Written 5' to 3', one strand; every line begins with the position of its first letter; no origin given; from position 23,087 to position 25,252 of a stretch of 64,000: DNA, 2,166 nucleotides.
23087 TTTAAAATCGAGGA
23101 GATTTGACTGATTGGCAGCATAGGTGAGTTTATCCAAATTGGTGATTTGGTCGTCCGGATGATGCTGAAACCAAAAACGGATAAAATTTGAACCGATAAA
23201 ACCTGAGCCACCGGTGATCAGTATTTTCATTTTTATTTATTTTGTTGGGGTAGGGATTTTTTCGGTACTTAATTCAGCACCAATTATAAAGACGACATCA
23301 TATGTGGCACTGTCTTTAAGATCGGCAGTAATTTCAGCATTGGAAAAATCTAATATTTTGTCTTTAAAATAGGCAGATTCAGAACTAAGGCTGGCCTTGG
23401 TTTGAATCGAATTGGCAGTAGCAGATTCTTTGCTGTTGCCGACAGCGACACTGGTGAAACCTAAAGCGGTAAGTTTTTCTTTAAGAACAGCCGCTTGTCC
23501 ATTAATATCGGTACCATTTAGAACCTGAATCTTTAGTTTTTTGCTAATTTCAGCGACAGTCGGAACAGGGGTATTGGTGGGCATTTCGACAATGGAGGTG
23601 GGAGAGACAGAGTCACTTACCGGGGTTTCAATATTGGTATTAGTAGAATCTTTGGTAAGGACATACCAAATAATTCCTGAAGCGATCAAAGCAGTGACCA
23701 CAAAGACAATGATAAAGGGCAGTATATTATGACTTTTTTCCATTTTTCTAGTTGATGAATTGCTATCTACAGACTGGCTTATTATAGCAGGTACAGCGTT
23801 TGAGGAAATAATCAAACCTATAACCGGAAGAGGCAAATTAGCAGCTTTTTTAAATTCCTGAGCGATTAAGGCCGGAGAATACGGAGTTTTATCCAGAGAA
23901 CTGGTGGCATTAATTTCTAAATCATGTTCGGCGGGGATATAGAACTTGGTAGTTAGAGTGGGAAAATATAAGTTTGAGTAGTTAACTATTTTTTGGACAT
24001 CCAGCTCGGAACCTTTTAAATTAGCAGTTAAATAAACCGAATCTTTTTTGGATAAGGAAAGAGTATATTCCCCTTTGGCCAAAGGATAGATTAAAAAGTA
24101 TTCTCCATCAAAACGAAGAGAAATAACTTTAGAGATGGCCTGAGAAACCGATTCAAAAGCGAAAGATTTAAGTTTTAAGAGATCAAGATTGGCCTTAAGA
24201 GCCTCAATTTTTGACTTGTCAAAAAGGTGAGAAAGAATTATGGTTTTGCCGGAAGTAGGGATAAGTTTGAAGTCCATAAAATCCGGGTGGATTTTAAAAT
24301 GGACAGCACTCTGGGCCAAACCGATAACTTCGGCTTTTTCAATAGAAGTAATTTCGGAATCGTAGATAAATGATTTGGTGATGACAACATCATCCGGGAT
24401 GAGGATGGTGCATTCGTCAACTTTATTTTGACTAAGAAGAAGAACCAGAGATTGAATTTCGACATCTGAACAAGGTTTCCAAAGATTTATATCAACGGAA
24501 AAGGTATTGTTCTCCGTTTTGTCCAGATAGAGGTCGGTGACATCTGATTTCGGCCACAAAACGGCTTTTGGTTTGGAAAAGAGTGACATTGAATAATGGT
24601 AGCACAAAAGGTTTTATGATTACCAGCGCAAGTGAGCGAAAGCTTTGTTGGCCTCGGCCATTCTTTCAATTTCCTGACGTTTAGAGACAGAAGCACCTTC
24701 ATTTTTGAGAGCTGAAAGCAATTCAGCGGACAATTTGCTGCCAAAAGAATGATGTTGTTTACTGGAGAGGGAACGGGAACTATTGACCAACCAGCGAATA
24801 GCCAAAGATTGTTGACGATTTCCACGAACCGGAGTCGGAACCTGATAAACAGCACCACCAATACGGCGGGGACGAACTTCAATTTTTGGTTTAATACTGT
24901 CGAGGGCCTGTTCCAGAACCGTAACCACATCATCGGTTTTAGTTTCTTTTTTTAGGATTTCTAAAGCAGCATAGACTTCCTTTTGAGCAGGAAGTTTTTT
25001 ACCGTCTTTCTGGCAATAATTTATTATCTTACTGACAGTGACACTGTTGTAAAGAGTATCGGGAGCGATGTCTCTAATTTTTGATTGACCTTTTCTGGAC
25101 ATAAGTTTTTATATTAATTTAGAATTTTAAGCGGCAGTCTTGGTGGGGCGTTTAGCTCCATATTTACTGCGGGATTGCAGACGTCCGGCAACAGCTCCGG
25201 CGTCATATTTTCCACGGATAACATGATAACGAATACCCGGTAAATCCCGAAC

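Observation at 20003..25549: dTDP-rhamnose genes (rfbBCDA) and a LytR_C membrane protein are inserted inside the str operon; rpoB to rfbA form one near-contiguous transcription unit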

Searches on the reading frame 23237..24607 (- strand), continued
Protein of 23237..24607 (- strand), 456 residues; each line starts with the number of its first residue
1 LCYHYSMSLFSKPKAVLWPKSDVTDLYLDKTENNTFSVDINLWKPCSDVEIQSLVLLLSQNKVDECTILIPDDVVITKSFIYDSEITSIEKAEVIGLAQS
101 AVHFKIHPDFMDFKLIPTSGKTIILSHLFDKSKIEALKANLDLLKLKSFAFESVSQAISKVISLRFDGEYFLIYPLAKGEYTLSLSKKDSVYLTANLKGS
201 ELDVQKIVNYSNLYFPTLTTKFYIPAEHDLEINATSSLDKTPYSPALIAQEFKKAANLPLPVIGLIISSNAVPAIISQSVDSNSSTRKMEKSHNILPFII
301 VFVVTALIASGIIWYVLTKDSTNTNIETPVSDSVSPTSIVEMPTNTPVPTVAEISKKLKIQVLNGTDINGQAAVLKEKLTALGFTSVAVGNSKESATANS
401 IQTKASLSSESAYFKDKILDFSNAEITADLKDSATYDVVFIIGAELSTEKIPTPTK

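Call 33: find_homologous_proteins(query=L069:10001-11419:+, max_evalue=0.001)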
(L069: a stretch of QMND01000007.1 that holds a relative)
Query L069:10001-11419:+ (473 aa): 120 proteins with E <= 0.001 among 8000 candidates.
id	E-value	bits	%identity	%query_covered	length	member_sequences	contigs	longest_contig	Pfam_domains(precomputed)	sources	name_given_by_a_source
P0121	0.0e+0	1013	100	100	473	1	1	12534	PF13399.12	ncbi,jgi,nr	ncbi:hypothetical protein DRH14_00550 [Candidatus Shapirobacteria bacterium]|nr:MAG: hypothetical pr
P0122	1.9e-116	408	49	95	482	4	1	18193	PF13399.12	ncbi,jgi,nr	ncbi:LytR C-terminal domain-containing protein [Patescibacteria group bacterium]|nr:LytR C-terminal 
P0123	1.9e-111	391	48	95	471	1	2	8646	PF13399.12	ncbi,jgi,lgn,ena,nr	ncbi:LytR C-terminal domain-containing protein [Patescibacteria group bacterium]|nr:LytR C-terminal 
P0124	4.6e-90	321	40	100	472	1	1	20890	PF13399.12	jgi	jgi:hypothetical protein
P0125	1.9e-87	312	39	97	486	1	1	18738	PF13399.12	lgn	-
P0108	6.8e-85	304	39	96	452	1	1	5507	PF13399.12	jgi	-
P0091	7.6e-85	303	39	95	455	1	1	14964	PF13399.12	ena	-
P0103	2.7e-84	302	39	98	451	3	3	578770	PF13399.12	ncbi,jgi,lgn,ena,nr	ncbi:MAG TPA: LytR C-terminal domain-containing protein [Candidatus Woesebacteria bacterium]|nr:LytR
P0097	4.1e-84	301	38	100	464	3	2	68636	PF13399.12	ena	-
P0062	2.3e-83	299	39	100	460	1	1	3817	PF13399.12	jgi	-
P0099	6.2e-83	297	38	99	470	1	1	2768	PF13399.12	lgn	-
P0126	1.5e-82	296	39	93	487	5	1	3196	PF13399.12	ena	-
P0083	2.1e-82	295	38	95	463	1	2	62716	PF13399.12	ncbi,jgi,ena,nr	ncbi:MAG: LytR C-terminal domain-containing protein [Candidatus Shapirobacteria bacterium]|jgi:hypot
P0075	2.3e-82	295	39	100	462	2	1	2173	PF13399.12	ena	-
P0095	4.4e-82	294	37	100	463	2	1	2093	PF13399.12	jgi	-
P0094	5.6e-82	294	38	95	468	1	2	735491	PF13399.12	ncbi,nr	ncbi:MAG: LytR C-terminal domain-containing protein [Candidatus Shapirobacteria bacterium]|nr:LytR C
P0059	6.0e-82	294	37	100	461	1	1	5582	PF13399.12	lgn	-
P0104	6.5e-82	294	36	100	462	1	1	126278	PF13399.12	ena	-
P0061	9.7e-82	293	38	100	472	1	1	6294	PF13399.12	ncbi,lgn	-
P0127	1.6e-81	292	39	95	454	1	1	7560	PF13399.12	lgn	-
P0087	3.5e-81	291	38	100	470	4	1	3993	PF13399.12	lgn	-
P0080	8.0e-81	290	36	100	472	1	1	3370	PF13399.12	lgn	-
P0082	1.0e-80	290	37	98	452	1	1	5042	PF13399.12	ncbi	-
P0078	2.3e-80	289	39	95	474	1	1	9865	PF13399.12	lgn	-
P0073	3.7e-80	288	37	100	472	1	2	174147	PF13399.12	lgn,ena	-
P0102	9.7e-80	287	38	95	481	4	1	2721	PF13399.12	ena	-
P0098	1.2e-79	286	38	98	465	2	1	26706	PF13399.12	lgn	-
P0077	1.3e-79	286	38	98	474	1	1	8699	PF13399.12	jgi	-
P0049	3.7e-79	285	36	100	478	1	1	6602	PF13399.12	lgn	-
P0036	5.5e-79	284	38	98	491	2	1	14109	PF13399.12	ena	-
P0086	1.2e-78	283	38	98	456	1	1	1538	PF13399.12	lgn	-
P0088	1.2e-78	283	37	100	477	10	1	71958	PF13399.12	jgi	-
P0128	1.6e-78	283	36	99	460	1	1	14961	PF13399.12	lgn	-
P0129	1.7e-78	283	38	95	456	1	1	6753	PF13399.12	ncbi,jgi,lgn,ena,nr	ncbi:LytR C-terminal domain-containing protein [Patescibacteria group bacterium]|nr:LytR C-terminal 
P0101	3.1e-78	282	38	100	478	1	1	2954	PF13399.12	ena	-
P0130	7.0e-78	280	35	97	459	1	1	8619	PF13399.12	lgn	-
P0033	9.6e-78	280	37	100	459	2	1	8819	PF13399.12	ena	-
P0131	1.5e-77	279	38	100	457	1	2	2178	PF13399.12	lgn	-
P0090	5.8e-77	277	37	97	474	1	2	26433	PF13399.12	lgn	-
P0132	6.6e-77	277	37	100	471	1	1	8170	PF13399.12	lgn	-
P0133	1.3e-76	276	37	99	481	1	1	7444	PF13399.12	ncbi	-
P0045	2.3e-76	276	39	96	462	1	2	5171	PF13399.12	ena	-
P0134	2.3e-76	275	37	100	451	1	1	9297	PF13399.12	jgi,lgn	-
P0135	3.1e-76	275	39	98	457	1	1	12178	PF13399.12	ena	-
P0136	3.3e-76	275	39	99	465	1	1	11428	PF13399.12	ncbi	-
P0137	4.1e-76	275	34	100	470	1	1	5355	PF13399.12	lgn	-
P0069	1.1e-75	273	36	96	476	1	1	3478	PF13399.12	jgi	-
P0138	1.3e-75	273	38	95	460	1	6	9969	PF13399.12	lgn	-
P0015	1.5e-75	273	36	100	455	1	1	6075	PF13399.12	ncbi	-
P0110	1.8e-75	273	37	95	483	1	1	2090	PF13399.12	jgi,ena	-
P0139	2.0e-75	272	37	100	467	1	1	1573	PF13399.12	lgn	-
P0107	2.4e-75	272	36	100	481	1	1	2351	PF13399.12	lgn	-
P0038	2.8e-75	272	36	100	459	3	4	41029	PF13399.12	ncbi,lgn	-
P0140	3.3e-75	272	38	95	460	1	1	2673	PF13399.12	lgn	-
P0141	5.8e-75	271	36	100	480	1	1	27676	PF13399.12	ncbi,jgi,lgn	-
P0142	7.9e-75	270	35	99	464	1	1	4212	PF13399.12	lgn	-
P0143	8.8e-75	270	38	95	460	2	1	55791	PF13399.12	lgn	-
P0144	1.2e-74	270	33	98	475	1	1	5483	PF13399.12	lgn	-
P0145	1.3e-74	270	38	100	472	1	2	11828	PF13399.12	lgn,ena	-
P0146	2.0e-74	269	36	100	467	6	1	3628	PF13399.12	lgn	-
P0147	2.6e-74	269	37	98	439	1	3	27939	PF13399.12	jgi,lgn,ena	-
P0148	4.4e-74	268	38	94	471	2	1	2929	PF13399.12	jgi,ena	-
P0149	4.8e-74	268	38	98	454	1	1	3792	PF13399.12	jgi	jgi:hypothetical protein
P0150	6.7e-74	267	37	97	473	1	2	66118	PF13399.12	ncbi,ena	-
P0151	7.3e-74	267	37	100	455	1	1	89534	PF13399.12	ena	-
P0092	8.1e-74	267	36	95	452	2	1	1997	PF13399.12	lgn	-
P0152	9.5e-74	267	37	98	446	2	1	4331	PF13399.12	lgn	-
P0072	1.0e-73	267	38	95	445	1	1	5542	PF13399.12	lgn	-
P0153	1.2e-73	267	38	94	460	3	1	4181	PF13399.12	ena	-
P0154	1.2e-73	267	37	100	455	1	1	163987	PF13399.12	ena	-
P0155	2.1e-73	266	38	100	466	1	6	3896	PF13399.12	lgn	-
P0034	2.6e-73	265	37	98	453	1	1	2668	PF13399.12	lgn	-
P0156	3.9e-73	265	38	99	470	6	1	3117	PF13399.12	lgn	-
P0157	4.3e-73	265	35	99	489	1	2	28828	PF13399.12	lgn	-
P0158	5.8e-73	264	38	95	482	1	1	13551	PF13399.12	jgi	jgi:hypothetical protein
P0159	5.9e-73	264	38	99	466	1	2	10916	PF13399.12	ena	-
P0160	6.0e-73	264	38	97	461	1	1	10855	PF13399.12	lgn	-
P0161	6.0e-73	264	36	95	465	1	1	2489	PF13399.12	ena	-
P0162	6.4e-73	264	35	95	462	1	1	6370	PF13399.12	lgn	-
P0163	7.6e-73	264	38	95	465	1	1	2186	PF13399.12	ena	-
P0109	9.2e-73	264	35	99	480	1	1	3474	PF13399.12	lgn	-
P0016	1.0e-72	263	36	100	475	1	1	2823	PF13399.12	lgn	-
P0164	2.3e-72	262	38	95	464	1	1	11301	PF13399.12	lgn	-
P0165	7.6e-72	261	37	96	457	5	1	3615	PF13399.12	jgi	-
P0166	1.7e-71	259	37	100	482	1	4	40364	PF13399.12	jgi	-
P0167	2.6e-71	259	37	95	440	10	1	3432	PF13399.12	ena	-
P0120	3.7e-71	258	36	95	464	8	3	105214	PF13399.12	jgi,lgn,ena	jgi:acyl carrier protein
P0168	6.2e-71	258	38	98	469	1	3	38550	PF13399.12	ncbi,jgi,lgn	jgi:hypothetical protein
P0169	1.2e-70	257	34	99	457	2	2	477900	PF13399.12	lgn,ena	-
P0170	1.4e-70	256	36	100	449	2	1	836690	PF13399.12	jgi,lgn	jgi:hypothetical protein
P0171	2.7e-70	256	35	95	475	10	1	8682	PF13399.12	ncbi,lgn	-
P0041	5.2e-70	255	35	99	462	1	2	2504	PF13399.12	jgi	-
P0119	5.5e-70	254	35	98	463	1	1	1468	PF13399.12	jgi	-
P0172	6.4e-70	254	36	99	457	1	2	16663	PF13399.12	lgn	-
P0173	9.5e-70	254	38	98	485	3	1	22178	PF13399.12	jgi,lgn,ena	-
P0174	9.8e-70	254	36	95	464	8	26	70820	PF13399.12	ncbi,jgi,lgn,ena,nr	ncbi:MAG TPA: LytR C-terminal domain-containing protein [Candidatus Woesebacteria bacterium]|nr:LytR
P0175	1.8e-69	253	33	100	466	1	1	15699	PF13399.12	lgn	-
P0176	2.7e-69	252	37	97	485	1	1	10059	PF13399.12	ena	-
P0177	4.6e-69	251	36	100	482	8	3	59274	PF13399.12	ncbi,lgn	-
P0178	8.7e-69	251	35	99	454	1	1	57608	PF13399.12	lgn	-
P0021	9.3e-69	250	36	99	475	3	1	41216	PF13399.12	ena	-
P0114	1.9e-68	249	35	98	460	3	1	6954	PF13399.12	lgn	-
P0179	2.0e-68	249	36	95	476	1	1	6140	PF13399.12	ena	-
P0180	3.1e-68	249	35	99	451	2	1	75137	PF13399.12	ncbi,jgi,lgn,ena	ncbi:MAG: LytR C-terminal domain-containing protein [Candidatus Shapirobacteria bacterium]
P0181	3.4e-68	249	35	95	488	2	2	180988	PF13399.12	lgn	-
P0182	3.9e-68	248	36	95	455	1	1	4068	PF13399.12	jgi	-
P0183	6.7e-68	248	34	94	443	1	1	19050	PF13399.12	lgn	-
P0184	5.2e-67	245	37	98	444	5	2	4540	PF13399.12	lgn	-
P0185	9.2e-66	241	36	95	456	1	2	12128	PF13399.12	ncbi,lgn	-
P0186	1.0e-65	240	36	95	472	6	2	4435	PF13399.12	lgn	-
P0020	1.1e-65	240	34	100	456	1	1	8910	PF13399.12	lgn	-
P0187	3.6e-65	239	33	95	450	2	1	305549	PF13399.12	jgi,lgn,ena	-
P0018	2.1e-64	236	35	99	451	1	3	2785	PF13399.12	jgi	-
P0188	5.1e-64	235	36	98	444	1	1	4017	PF13399.12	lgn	-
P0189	5.6e-64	235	35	99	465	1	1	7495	PF13399.12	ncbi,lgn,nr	ncbi:MAG: LytR C-terminal domain-containing protein [Candidatus Shapirobacteria bacterium]|nr:LytR C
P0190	7.4e-64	234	37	89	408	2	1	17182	PF13399.12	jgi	-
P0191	2.3e-63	233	35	98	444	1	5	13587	PF13399.12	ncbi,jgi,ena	-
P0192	2.8e-63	232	35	98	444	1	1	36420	PF13399.12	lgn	-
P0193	3.7e-62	229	35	98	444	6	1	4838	PF13399.12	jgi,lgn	-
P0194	6.4e-33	132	37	60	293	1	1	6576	PF13399.12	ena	-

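Call 80: search_protein_families(library=pfam, alignment_id=A1, max_evalue=1)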
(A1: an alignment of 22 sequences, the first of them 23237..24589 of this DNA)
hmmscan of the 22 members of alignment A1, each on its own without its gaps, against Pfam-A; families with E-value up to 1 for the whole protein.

A. member 1, window:23237-24589:- (450 aa): 3 families
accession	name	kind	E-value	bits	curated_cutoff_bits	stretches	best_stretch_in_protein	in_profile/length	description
PF13399.11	LytR_C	-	6.2e-08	33.9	22.2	1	352-437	2-83/86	LytR cell envelope-related transcriptional attenuator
PF20599.3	DUF6796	-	0.076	13.1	26.9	1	275-318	126-171/225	Family of unknown function (DUF6796)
PF10907.13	DUF2749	-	0.3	11.6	25.5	1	293-328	5-45/72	Protein of unknown function (DUF2749)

B. families by the number of members that match (of 22 scanned): 10 families
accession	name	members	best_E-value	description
PF13399.11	LytR_C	22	4.7e-10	LytR cell envelope-related transcriptional attenuator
PF10907.13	DUF2749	2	0.09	Protein of unknown function (DUF2749)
PF03189.18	Otopetrin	1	0.03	Otopetrin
PF11087.14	PRD1_DD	1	0.066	PRD1 phage membrane DNA delivery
PF20599.3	DUF6796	1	0.076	Family of unknown function (DUF6796)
PF00275.25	EPSP_synthase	1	0.12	EPSP synthase (3-phosphoshikimate 1-carboxyvinyltransferase)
PF20108.4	DUF6498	1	0.13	Family of unknown function (DUF6498)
PF01922.23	SRP19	1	0.25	SRP19 protein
PF18154.6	pPIWI_RE_REase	1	0.25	REase associating with pPIWI_RE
PF05531.17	NPV_P10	1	0.82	Nucleopolyhedrovirus P10 protein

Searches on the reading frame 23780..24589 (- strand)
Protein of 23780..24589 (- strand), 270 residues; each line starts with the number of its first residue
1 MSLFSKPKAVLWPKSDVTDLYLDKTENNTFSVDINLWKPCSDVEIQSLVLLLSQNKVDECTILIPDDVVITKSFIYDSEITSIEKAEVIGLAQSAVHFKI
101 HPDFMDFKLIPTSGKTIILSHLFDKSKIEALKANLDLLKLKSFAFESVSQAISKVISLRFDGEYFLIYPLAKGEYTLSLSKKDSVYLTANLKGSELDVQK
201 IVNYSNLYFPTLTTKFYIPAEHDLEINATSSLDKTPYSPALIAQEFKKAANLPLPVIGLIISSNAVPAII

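Call 67: search_protein_representatives(protein=window:23780-24589:-)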
Query: 270 residues. Proteins with E-value up to 0.001 (for the whole library): 37; up to 1e-10: 33; up to 1e-30: 23. The best 37 are listed.
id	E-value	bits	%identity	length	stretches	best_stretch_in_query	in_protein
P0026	1.6e-91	323.0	54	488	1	1-266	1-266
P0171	1.1e-72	261.2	50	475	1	1-260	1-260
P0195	1.0e-68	248.3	48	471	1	3-268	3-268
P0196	6.7e-67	242.3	51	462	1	4-263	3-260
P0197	3.4e-62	226.9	46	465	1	1-268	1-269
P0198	4.8e-60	219.9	42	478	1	1-264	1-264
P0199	9.9e-57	209.0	42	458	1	1-260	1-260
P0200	2.2e-52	194.8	41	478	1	5-263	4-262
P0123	9.8e-52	192.7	41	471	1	1-261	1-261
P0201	6.9e-51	189.9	39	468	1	5-263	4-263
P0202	3.1e-49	184.5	41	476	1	1-265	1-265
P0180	3.5e-49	184.3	40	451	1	1-262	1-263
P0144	1.7e-48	182.0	38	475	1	1-267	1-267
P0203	6.7e-48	180.1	38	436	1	1-260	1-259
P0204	4.5e-47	177.4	40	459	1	1-264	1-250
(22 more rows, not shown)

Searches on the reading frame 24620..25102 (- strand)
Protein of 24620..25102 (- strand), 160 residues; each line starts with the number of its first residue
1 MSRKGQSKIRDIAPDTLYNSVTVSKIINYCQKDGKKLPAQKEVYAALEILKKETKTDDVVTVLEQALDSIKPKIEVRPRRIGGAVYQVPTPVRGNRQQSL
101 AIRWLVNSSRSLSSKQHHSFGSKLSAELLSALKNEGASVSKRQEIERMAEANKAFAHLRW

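Call 3: search_protein_families(library=pfam, proteins=[window:24620-25102:-])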
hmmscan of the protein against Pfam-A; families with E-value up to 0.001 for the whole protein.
window:24620-25102:- (160 aa): 1 family
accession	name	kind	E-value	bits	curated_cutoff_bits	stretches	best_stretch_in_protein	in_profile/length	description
PF00177.27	Ribosomal_S7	-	4.8e-48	162.9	24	1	3-153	2-148/148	Ribosomal protein S7p/S5e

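Call 4: search_protein_families(library=ncbifam, proteins=[window:24620-25102:-])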
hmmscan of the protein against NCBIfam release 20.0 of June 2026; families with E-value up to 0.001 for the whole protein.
window:24620-25102:- (160 aa): 3 families
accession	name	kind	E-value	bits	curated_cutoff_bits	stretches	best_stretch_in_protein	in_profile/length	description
TIGR01029.1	rpsG_bact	equivalog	1.2e-49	168.3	135.85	1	3-160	1-154/154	30S ribosomal protein S7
NF003106.0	PRK04027.1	equivalog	3.7e-15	55.9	225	1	23-152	64-194/195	30S ribosomal protein S7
TIGR01028.1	uS7_euk_arch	equivalog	1.1e-13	51.2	200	1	23-153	55-186/186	30S ribosomal protein S7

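Call 9: find_encoding_contigs(protein=window:24620-25102:-, flank=10000, max_places=10)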
Protein window:24620-25102:- (160 aa): 3 contigs read that carry it; 2 places shown.
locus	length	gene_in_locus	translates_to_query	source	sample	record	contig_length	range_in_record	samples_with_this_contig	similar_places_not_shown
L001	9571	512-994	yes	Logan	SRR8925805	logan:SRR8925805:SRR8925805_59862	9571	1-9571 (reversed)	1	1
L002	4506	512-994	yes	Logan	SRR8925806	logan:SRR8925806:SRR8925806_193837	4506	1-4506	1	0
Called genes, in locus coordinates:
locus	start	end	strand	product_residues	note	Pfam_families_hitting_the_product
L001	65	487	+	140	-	PF00164:Ribosom_S12_S23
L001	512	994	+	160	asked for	PF00177:Ribosomal_S7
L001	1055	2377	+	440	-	PF13399:LytR_C (weak)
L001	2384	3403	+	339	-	PF01073:3Beta_HSD, PF01370:Epimerase, PF02719:Polysacc_synt_2, PF04321:RmlD_sub_bind, PF07993:NAD_binding_4, PF13460:NAD_binding_10 (weak), PF16363:GDP_Man_Dehyd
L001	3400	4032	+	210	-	PF00908:dTDP_sugar_isom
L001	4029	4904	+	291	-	PF01370:Epimerase, PF04321:RmlD_sub_bind, PF01073:3Beta_HSD (weak), PF16363:GDP_Man_Dehyd, PF07993:NAD_binding_4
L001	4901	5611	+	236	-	PF00483:NTP_transferase, PF12804:NTP_transf_3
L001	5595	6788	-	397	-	PF01266:DAO (weak), PF01593:Amino_oxidase, PF13450:NAD_binding_8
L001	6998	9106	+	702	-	PF00009:GTP_EFTU, PF22042:EF-G_D2, PF03144:GTP_EFTU_D2, PF14492:EFG_III, PF03764:EFG_IV, PF00679:EFG_C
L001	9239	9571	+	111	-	?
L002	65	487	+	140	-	PF00164:Ribosom_S12_S23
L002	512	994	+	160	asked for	PF00177:Ribosomal_S7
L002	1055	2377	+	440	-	PF13399:LytR_C (weak)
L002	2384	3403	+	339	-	PF01073:3Beta_HSD, PF01370:Epimerase, PF02719:Polysacc_synt_2, PF04321:RmlD_sub_bind, PF07993:NAD_binding_4, PF13460:NAD_binding_10 (weak), PF16363:GDP_Man_Dehyd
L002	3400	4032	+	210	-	PF00908:dTDP_sugar_isom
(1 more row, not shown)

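Call 36: find_related_loci(query=A3, collection=metagenome_contigs, flank=6000)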
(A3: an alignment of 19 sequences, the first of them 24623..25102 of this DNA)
Query A3 (160 aa) in metagenome_contigs; peptide patterns used: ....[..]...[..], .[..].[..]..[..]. (x = any residue, [..] = any of these).
600 stretches matched a pattern (row limit reached: there are more); 199 encode a relative of the query (tblastn E <= 1e-3); the best 80 are kept; 80 distinct loci.
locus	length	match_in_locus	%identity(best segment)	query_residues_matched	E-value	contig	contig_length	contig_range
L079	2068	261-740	86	1-160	1e-99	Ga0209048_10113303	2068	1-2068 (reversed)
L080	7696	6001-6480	80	1-160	1e-89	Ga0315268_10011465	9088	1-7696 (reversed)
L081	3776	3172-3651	76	1-160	1e-82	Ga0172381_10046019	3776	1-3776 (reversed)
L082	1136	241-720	73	1-160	3e-86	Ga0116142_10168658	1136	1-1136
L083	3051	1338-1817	74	1-160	2e-80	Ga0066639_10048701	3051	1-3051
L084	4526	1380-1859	73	1-160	1e-78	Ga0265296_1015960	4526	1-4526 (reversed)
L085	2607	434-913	71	1-160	3e-79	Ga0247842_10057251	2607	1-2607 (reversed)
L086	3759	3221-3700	71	1-160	5e-78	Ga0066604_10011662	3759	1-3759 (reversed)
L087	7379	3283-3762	71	1-160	4e-77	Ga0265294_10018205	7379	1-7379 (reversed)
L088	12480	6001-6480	73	1-160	3e-77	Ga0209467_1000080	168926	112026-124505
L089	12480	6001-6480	71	1-160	1e-76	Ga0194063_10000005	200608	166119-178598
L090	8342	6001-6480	69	1-160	5e-76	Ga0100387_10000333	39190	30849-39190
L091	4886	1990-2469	71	1-160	4e-76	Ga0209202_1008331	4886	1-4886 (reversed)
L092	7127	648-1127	69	1-160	3e-76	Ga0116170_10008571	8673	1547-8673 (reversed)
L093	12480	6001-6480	69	1-160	8e-76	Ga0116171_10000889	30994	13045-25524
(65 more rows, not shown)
